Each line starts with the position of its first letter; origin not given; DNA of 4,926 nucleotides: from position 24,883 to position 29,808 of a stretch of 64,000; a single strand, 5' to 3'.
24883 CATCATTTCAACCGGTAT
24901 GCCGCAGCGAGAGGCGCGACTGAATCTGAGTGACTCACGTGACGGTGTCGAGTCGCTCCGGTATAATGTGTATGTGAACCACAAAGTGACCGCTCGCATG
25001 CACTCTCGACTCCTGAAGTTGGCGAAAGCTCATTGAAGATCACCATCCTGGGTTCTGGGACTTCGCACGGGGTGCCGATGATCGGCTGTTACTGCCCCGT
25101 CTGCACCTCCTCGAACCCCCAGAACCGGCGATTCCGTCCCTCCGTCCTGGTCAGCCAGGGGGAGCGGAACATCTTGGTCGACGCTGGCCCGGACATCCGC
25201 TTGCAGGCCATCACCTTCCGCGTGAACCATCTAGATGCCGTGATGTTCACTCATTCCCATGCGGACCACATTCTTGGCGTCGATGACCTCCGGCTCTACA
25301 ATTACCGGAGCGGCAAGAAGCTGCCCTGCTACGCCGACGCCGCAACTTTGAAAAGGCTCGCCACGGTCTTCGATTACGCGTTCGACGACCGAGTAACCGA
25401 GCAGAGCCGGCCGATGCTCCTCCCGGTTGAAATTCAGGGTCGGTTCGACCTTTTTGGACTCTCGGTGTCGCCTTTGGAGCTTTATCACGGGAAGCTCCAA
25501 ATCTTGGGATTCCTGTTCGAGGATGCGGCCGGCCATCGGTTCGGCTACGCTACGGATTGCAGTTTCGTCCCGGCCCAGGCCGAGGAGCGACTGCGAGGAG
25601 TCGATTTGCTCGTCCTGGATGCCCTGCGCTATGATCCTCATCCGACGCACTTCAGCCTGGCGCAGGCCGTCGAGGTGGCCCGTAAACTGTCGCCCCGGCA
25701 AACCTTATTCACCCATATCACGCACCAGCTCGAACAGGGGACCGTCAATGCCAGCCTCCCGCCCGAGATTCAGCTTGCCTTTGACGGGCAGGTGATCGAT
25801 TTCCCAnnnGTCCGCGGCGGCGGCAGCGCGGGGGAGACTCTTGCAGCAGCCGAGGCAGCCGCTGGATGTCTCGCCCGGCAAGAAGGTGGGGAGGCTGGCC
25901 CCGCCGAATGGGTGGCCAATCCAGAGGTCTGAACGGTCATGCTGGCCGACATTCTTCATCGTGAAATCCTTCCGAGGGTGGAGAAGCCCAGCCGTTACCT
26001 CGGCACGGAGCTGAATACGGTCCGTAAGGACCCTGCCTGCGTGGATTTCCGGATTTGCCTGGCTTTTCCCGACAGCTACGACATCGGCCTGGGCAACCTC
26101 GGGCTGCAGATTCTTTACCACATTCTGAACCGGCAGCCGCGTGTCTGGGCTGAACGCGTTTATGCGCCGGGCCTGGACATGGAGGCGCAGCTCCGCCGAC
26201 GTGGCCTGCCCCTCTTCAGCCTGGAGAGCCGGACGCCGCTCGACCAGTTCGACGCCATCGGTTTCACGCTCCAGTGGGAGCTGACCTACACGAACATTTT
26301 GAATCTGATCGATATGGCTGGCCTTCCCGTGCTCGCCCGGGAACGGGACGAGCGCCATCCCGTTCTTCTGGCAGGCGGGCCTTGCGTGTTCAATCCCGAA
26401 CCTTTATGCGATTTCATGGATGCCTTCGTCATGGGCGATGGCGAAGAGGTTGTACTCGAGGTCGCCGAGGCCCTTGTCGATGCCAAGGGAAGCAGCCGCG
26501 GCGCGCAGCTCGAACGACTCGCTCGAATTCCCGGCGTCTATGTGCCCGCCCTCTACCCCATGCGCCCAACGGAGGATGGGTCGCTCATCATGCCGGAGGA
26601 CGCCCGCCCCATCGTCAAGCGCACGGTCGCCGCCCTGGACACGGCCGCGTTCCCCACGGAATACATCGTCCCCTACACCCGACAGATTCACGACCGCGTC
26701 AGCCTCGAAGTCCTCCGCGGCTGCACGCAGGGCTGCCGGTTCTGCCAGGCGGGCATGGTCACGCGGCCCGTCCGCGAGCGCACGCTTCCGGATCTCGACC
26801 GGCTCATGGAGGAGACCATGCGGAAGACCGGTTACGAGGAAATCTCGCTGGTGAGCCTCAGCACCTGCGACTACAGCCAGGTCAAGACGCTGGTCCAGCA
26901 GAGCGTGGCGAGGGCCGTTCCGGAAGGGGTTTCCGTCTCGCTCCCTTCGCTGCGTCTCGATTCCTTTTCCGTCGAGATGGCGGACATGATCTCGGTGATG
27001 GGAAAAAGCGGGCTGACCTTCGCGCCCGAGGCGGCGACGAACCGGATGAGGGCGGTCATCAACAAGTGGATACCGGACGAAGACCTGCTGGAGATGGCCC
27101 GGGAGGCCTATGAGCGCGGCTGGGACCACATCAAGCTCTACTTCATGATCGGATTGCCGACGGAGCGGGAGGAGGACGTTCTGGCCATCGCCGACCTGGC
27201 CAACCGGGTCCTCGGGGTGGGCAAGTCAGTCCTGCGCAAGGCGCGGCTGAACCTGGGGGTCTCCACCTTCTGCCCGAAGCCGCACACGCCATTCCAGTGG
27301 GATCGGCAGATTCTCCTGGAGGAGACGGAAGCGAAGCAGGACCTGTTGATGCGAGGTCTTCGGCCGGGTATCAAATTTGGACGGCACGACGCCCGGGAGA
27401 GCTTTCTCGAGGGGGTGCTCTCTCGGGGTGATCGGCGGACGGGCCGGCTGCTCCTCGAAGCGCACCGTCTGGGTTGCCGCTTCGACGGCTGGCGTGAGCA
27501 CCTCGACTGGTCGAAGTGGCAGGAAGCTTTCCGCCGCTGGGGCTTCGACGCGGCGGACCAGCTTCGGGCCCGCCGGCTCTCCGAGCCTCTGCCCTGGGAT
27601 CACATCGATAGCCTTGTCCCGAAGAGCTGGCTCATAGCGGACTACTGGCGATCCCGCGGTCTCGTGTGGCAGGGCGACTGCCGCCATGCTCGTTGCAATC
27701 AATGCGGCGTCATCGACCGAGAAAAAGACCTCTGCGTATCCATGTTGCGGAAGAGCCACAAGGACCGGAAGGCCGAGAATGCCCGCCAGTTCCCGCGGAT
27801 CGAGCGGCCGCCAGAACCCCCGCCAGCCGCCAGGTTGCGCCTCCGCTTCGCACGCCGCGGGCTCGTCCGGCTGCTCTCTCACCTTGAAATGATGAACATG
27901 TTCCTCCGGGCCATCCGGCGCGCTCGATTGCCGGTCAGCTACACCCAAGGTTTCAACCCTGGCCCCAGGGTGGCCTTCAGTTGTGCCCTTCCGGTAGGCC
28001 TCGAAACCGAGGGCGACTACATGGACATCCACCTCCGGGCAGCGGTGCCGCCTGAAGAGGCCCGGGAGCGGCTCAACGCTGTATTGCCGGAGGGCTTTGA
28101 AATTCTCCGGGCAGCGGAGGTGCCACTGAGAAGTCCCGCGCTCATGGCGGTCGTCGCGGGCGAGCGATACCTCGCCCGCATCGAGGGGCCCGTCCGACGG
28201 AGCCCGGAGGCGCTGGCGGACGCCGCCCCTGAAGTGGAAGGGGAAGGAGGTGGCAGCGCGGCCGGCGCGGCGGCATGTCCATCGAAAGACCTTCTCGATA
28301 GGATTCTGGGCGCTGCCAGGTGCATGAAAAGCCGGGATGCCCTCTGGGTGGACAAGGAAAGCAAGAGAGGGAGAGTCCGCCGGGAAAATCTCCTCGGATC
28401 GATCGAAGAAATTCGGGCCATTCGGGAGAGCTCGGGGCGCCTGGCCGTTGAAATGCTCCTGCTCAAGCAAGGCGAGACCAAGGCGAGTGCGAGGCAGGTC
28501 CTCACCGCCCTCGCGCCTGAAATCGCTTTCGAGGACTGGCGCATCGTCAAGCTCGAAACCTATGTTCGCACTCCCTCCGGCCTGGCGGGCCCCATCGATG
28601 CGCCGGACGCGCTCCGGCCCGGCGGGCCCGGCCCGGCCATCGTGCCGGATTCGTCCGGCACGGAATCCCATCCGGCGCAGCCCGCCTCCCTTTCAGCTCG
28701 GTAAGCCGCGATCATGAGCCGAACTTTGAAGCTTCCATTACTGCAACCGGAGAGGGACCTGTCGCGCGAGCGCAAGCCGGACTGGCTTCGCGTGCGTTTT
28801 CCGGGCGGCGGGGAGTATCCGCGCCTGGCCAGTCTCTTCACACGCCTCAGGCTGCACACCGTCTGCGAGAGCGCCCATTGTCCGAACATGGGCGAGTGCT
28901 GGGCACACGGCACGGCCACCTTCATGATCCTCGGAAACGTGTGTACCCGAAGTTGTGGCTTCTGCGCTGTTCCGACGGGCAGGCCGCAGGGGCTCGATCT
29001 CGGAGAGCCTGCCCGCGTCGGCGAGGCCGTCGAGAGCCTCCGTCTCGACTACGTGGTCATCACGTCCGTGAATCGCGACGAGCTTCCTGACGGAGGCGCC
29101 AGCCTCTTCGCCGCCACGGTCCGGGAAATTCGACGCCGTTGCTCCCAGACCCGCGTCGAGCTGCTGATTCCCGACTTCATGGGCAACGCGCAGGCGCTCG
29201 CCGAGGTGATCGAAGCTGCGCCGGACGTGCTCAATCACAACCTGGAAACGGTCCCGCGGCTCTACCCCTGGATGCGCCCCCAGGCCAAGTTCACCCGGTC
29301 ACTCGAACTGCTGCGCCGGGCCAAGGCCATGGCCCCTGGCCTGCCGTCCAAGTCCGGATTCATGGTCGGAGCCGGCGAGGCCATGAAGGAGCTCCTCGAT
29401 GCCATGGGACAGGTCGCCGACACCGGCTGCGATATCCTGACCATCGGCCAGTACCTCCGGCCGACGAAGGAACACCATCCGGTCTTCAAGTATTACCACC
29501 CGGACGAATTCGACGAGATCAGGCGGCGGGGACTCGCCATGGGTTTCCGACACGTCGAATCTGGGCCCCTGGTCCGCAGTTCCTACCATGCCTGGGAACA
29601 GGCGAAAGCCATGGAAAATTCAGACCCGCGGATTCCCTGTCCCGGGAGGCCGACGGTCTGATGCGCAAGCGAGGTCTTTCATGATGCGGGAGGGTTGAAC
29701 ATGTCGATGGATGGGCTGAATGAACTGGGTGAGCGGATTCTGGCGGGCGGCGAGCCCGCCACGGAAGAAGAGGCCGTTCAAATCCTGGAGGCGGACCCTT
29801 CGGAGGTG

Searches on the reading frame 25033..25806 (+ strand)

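Call 89: search_protein_families(library=pfam, proteins=[window:25033-25806:+], max_evalue=0.001)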
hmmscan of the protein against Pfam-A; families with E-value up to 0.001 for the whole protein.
window:25033-25806:+ (258 aa): 2 families
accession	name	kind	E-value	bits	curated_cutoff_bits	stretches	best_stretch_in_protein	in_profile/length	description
PF12706.13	Lactamase_B_2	-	5.6e-42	144.1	27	1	45-229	1-200/200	Beta-lactamase superfamily domain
PF00753.33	Lactamase_B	-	2.7e-09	37.7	22.7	1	35-87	6-64/196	Metallo-beta-lactamase superfamily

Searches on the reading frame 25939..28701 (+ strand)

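Call 89: search_protein_families(library=pfam, proteins=[window:25939-28701:+], max_evalue=0.001)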
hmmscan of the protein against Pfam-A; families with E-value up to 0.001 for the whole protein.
window:25939-28701:+ (921 aa): 3 families
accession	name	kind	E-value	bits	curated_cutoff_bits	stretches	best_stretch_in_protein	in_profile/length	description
PF19864.5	Radical_SAM_N2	-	2e-59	199.8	29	1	55-203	1-151/151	Radical SAM proteins, N-terminal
PF10105.14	DUF2344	-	3e-43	148.2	23.8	1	632-845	1-170/176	Uncharacterized protein conserved in bacteria (DUF2344)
PF04055.27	Radical_SAM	-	3.3e-16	60.3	29.5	1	257-421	2-166/166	Radical SAM superfamily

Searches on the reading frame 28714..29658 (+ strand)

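Call 89: search_protein_families(library=pfam, proteins=[window:28714-29658:+], max_evalue=0.001)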
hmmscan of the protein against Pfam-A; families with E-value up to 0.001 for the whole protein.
window:28714-29658:+ (315 aa): 2 families
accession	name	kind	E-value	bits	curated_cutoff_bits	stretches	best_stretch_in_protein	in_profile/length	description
PF04055.27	Radical_SAM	-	9.4e-17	62.1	29.5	1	71-231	1-163/166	Radical SAM superfamily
PF16881.10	LIAS_N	-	2.2e-07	31.7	27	1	16-56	56-96/96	N-terminal domain of lipoyl synthase of Radical_SAM family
